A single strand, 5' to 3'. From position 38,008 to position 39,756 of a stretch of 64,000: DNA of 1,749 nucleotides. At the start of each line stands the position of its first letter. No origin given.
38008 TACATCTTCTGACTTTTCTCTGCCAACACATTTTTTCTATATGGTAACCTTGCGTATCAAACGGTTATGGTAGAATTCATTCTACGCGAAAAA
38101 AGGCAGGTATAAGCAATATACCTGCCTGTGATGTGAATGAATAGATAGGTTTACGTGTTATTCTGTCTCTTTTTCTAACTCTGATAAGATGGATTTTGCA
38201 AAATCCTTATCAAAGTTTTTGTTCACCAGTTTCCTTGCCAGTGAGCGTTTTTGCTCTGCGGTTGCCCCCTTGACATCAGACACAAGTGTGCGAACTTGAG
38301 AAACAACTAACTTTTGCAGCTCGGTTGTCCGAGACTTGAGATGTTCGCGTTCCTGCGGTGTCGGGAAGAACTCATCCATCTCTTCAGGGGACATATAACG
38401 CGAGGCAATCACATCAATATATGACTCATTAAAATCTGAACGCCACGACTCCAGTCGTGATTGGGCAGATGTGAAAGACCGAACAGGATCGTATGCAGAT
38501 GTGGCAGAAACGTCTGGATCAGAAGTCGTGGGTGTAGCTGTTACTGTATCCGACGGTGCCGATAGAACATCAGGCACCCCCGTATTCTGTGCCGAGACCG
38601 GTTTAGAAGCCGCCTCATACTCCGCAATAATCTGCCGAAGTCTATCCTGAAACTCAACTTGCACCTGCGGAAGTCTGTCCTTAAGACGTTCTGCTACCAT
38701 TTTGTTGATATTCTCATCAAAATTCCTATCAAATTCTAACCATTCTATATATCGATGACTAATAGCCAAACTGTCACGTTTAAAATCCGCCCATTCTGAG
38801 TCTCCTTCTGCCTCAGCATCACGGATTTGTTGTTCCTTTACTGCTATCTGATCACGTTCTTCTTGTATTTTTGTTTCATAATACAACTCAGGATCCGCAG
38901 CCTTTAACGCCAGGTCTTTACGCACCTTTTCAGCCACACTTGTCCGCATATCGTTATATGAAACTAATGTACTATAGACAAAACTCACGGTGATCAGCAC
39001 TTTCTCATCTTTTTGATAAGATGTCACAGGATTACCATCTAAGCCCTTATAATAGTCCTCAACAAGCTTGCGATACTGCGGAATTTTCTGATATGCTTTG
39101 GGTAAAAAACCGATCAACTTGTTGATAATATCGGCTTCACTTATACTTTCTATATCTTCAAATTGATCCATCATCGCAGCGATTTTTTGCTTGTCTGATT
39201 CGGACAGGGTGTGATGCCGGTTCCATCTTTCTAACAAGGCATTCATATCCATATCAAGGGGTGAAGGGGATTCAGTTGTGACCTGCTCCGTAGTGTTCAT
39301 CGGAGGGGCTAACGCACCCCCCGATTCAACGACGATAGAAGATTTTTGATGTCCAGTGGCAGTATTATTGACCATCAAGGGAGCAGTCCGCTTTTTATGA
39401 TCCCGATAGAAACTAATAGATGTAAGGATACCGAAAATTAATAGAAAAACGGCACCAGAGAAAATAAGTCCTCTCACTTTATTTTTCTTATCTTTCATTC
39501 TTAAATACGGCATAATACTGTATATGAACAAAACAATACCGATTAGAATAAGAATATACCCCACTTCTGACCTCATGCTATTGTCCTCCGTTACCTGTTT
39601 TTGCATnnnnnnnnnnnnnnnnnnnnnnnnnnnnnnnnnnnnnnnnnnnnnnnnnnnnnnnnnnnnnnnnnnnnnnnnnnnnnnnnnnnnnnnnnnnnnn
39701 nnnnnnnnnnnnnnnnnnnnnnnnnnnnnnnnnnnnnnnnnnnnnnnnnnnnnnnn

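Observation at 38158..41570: Unknown two-gene membrane coiled-coil operon behind a 1-kb structured leader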

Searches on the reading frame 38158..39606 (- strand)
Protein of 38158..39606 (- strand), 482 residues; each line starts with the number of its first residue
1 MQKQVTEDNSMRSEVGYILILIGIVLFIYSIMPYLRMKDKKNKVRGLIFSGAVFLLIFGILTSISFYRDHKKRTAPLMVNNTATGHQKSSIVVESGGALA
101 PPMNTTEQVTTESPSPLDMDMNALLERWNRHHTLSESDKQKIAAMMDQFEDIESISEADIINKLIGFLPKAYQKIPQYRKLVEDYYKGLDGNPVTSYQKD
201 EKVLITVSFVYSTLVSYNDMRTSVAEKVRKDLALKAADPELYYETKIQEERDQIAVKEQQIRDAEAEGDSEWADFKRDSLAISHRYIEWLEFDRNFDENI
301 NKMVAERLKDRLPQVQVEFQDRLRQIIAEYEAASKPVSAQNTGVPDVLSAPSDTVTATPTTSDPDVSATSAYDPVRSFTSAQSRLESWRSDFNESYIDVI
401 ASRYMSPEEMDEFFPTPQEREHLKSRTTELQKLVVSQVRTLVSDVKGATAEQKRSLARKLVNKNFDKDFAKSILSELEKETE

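Call 5: search_protein_families(library=pfam, proteins=[window:38158-39606:-], max_evalue=1)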
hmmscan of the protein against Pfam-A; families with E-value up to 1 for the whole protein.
window:38158-39606:- (482 aa): 10 families
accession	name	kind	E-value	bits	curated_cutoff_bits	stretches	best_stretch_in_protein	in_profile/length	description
PF13273.12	DUF4064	-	0.0019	18.8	32.1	1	3-64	47-101/102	Protein of unknown function (DUF4064)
PF13425.11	O-antigen_lig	-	0.0065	15.8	31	1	18-184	221-374/462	O-antigen ligase like membrane protein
PF00335.26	Tetraspanin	-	0.016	15.3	32.1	1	4-85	35-104/225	Tetraspanin family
PF10176.14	NEDD4_Bsd2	-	0.02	15.5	24.7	1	7-44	90-127/130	NEDD4/Bsd2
PF02656.20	DUF202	-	0.038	14.9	23.4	1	11-38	39-66/68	Domain of unknown function (DUF202)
PF12636.12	DUF3781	-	0.051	13.9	27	1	224-255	13-44/72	Protein of unknown function (DUF3781)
PF12822.12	ECF_trnsprt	-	0.062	13.7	30.7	1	14-62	71-119/169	ECF transporter, substrate-specific component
PF20383.3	DUF6678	-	0.065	13.8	24.5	1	249-331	29-107/122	Family of unknown function (DUF6678)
PF11694.13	DUF3290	-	0.068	13.5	31.3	1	6-72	9-73/144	Protein of unknown function (DUF3290)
PF14264.12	Glucos_trans_II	-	0.11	12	30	1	12-69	242-301/317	Glucosyl transferase GtrII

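Call 12: find_homologous_proteins(query=window:38158-39606:-)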
Query window:38158-39606:- (482 aa): 23 proteins with E <= 0.001 among 8000 candidates.
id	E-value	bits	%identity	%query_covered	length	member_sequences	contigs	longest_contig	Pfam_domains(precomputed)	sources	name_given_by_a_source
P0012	1.3e-287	972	94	98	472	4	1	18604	-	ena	-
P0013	6.4e-263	890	88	98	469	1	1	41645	-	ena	-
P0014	6.7e-251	851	85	98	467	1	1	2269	-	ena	-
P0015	9.4e-244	827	87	91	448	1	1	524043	-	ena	-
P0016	1.1e-235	801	81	97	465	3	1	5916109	-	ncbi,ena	-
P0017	2.1e-229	780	80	97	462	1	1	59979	-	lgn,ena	-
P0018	3.7e-197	674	80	81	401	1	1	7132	-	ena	-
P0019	8.1e-151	521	57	97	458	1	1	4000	-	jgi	-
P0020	2.3e-145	503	56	97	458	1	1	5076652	-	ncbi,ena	-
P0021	6.5e-133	462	60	75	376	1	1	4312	PF02993.20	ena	-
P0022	1.8e-44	171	35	70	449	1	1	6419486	-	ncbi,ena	-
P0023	1.7e-38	151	41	50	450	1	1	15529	-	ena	-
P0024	2.5e-37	147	34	90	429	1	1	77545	-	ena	-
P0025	2.8e-37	147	44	42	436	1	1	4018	-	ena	-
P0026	1.2e-36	145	33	90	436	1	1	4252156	-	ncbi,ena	-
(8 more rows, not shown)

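Call 19: find_encoding_contigs(protein=P0016, flank=6000, max_places=2)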
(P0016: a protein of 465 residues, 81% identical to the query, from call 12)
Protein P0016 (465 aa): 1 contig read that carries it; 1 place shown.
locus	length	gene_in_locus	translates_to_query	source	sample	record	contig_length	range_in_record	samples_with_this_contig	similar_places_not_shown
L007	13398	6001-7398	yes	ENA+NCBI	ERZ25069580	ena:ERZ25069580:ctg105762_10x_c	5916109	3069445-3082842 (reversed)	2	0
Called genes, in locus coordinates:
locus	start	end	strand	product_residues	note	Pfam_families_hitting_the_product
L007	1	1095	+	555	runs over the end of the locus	PF01839:FG-GAP (faint), PF13517:FG-GAP_3, PF07593:UnbV_ASPIC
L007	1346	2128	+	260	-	PF05685:Uma2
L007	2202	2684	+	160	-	-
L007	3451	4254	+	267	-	-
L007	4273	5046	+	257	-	-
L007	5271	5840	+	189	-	-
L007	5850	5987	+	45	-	-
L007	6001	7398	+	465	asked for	-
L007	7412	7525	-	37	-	-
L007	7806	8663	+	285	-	PF05685:Uma2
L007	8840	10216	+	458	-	PF00884:Sulfatase, PF01663:Phosphodiest (faint), PF16347:SGSH_C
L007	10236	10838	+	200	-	PF12804:NTP_transf_3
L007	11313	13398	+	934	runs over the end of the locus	PF04542:Sigma70_r2, PF04545:Sigma70_r4, PF08281:Sigma70_r4_2, PF14870:PSII_BNR (faint), PF25852:DUF6242_C, PF15902:Sortilin-Vps10 (weak), PF25852:DUF6242_C (weak)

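Call 28: search_protein_families(library=pfam, proteins=[L007:3451-4254:+, L007:4273-5046:+, L007:5271-5840:+], max_evalue=0.1)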
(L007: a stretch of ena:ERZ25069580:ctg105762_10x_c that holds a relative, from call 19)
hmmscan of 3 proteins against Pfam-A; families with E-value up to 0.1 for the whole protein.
L007:3451-4254:+ (267 aa): 3 families
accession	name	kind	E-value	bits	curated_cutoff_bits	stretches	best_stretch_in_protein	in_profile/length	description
PF12972.12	NAGLU_C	-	0.0018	18.4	25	1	128-256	12-141/268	Alpha-N-acetylglucosaminidase (NAGLU) C-terminal domain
PF01956.21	EMC3_TMCO1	-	0.054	13.7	27.1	0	12-63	10-62/169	Integral membrane protein EMC3/TMCO1-like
PF01628.27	HrcA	-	0.063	13.7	22.2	0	178-263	80-161/215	HrcA protein C terminal domain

L007:4273-5046:+ (257 aa): 3 families
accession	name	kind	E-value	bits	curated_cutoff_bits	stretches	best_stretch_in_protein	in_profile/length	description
PF12831.13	FAD_oxidored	-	0.019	14.7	27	1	76-158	3-88/416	FAD dependent oxidoreductase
PF24507.1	Ig_CFAP65_4th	-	0.072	13.9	27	0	185-244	6-65/76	CFAP65, fourth Ig-like domain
PF15148.11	Apolipo_F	-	0.076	13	27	0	22-64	137-179/199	Apolipoprotein F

L007:5271-5840:+ (189 aa): 1 family
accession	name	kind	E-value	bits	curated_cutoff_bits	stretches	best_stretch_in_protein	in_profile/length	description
PF10332.14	DUF2418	-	0.064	14.2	22.3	0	20-100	21-88/96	Protein of unknown function (DUF2418)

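Call 61: predict_structure(alignment_id=A5)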
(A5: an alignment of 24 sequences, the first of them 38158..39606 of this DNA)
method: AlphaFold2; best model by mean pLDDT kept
length: 482 residues; sequences in the alignment: 24
mean_pLDDT: 72.8   pTM: 0.35
mean pLDDT of the five models: 72.8, 72.0, 66.5, 65.5, 64.2
residues with pLDDT >= 90: 108; 70-90: 231; 50-70: 47; < 50: 96
segments of 3 or more residues with pLDDT < 50: 1-14, 73-117, 335-358, 360-369
pLDDT, mean of each block of 10 residues (from residue 1): 42 53 73 75 78 79 63 39 27 26 28 44 83 85 90 91 92 86 90 74 93 83 82 89 95 96 95 93 93 82 70 62 71 52 33 32 38 80 82 73 80 83 87 90 85 90 87 84 43
secondary structure, 60 per line:
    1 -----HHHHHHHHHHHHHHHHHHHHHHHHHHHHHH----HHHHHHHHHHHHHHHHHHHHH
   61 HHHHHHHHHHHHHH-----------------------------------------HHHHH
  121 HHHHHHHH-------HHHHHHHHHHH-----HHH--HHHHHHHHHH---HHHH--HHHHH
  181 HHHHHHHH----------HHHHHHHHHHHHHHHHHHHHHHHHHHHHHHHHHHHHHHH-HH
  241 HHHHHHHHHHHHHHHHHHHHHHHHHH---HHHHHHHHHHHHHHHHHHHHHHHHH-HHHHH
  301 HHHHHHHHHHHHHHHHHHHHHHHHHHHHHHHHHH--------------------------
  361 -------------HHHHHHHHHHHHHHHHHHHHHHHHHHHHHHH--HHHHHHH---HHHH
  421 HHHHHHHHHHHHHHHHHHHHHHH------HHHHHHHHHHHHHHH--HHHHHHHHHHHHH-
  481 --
elements in order: H6-35 H40-74 H116-128 H136-146 H157-166 H170-173 H176-188 H199-237 H239-266 H270-294 H296-334 H374-404 H407-413 H417-443 H450-464 H467-479

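Call 64: search_protein_families(library=padloc, proteins=[window:38158-39606:-, L007:3451-4254:+], max_evalue=0.01)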
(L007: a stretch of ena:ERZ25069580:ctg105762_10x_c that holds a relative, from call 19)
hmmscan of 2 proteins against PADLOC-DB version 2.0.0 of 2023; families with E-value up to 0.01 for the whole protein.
window:38158-39606:- (482 aa): 0 families

L007:3451-4254:+ (267 aa): 0 families

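Call 65: search_protein_families(library=ncbifam, proteins=[window:38158-39606:-, L007:3451-4254:+], max_evalue=0.01)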
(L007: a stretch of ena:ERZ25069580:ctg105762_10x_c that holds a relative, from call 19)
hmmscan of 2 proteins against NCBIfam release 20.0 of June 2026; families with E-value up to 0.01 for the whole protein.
window:38158-39606:- (482 aa): 1 family
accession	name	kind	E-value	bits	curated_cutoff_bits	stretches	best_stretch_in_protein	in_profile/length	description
TIGR04554.1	3TM_mycoplas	hypoth_equivalog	0.0078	16.5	40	0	13-68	40-102/105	TIGR04554 family membrane protein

L007:3451-4254:+ (267 aa): 0 families

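Call 68: fold_search(model_id=the predicted structure, library=pdb)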
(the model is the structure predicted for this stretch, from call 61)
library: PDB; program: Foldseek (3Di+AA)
matches with E <= 10: 251; with E <= 0.001: 0
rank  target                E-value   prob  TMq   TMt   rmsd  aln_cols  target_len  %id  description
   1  6cnn_A                7.5e-02  0.85  0.12  0.16  25.0       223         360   11  Cryo-EM structure of the human SK4/calmodulin channel complex in the Ca2+ bound state I (released 2018-05-02)
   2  6cnm_A                1.4e-01  0.89  0.12  0.16  19.0       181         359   13  Cryo-EM structure of the human SK4/calmodulin channel complex (released 2018-05-02)
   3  9o53_A                1.6e-01  0.96  0.13  0.16  18.6       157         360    8  Cryo-EM structure of the human SK2-4 chimera/calmodulin channel complex bound to a small molecule inhibitor (released 2025-07-09)
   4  9y5q_A                1.7e-01  0.63  0.12  0.16  25.3       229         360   11  Cryo EM structure of KCa3.1_R355K_I/calmodulin channel in complex with rimtuzalcap (released 2025-10-15)
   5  5i6j                  3.4e-01  0.10  0.10  0.12  35.7       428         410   13  Crystal Structure of SRGAP2 F-BARx (released 2017-03-08)
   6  9j38_A                4.3e-01  0.18  0.11  0.15  30.3       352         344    9  human KCNQ5-CaM in apo state (released 2025-04-16)
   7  9o5o_A                5.5e-01  0.77  0.12  0.16  18.1       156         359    9  Cryo-EM structure of the human SK2-4 chimera/calmodulin channel complex bound to a small molecule activator (released 2025-07-09)
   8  9zpt_A                5.5e-01  0.57  0.12  0.17  21.0       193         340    8  Cryo-EM structure of KCa3.1_II/calmodulin channel in complex with SKA31. (released 2026-01-14)
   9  9ydz_A                5.5e-01  0.44  0.12  0.17  21.8       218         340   11  Cryo EM structure of KCa3.1_R355K_II/calmodulin channel in complex with rimtuzalcap (released 2025-10-01)
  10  9z0e_B                7.1e-01  0.14  0.10  0.16  30.1       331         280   12  Structure of disulfide-crosslinked S. cerevisiae Hrd1 dimer bound to one copy of Hrd3 in MSP1D1 nanodisc (released 2026-01-14)
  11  7vnr_A                7.1e-01  0.11  0.11  0.13  30.8       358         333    9  Structure of human KCNQ4-ML213 complex in digitonin (released 2021-12-01)
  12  6a4v_B                7.4e-01  0.18  0.11  0.17  16.4       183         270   11  Open Reading frame 49 (released 2019-06-26)
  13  8j02_A                7.4e-01  0.13  0.11  0.14  31.1       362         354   11  Human KCNQ2(F104A)-CaM-PIP2-CBD complex in state II (released 2023-12-13)
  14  3hiu_C                8.2e-01  0.66  0.12  0.36  20.8       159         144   16  The crystal structure of protein (XCC3681) from Xanthomonas campestris pv. campestris str. ATCC 33913 (released 2009-07-14)
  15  7xnn_B                8.6e-01  0.09  0.10  0.14  25.7       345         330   10  human KCNQ1-CaM-ML277-PIP2 complex in state B (released 2022-12-14)
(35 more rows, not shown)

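Call 84: search_solved_structures(query=A5, max_evalue=1)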
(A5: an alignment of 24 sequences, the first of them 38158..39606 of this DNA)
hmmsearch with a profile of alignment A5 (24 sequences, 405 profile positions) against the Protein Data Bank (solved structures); distinct sequences matched with E-value up to 1: 8.
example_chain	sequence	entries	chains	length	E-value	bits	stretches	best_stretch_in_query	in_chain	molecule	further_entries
7tbn_A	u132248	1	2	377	0.0059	19.2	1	120-205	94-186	D11 LOV2-DARPin fusion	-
6w2r_A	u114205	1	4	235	0.094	15.2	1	44-211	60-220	Junction 19 DHR54-DHR79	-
7tbo_A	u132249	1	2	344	0.11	15.1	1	120-205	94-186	D12 LOV2-DARPin fusion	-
2ftu_A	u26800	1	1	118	0.11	15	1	123-207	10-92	Alpha-2-macroglobulin receptor-associated protein, domain 3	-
6c48_A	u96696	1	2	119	0.15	14.6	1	218-271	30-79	Protein lin-9 homolog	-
2fcw_A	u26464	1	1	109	0.17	14.4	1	149-208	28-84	Alpha-2-macroglobulin receptor-associated protein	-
5cwp_A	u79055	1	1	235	0.43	13.1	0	164-211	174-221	Designed helical repeat protein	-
9x1x_A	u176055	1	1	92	0.5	12.8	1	53-141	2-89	P57-M5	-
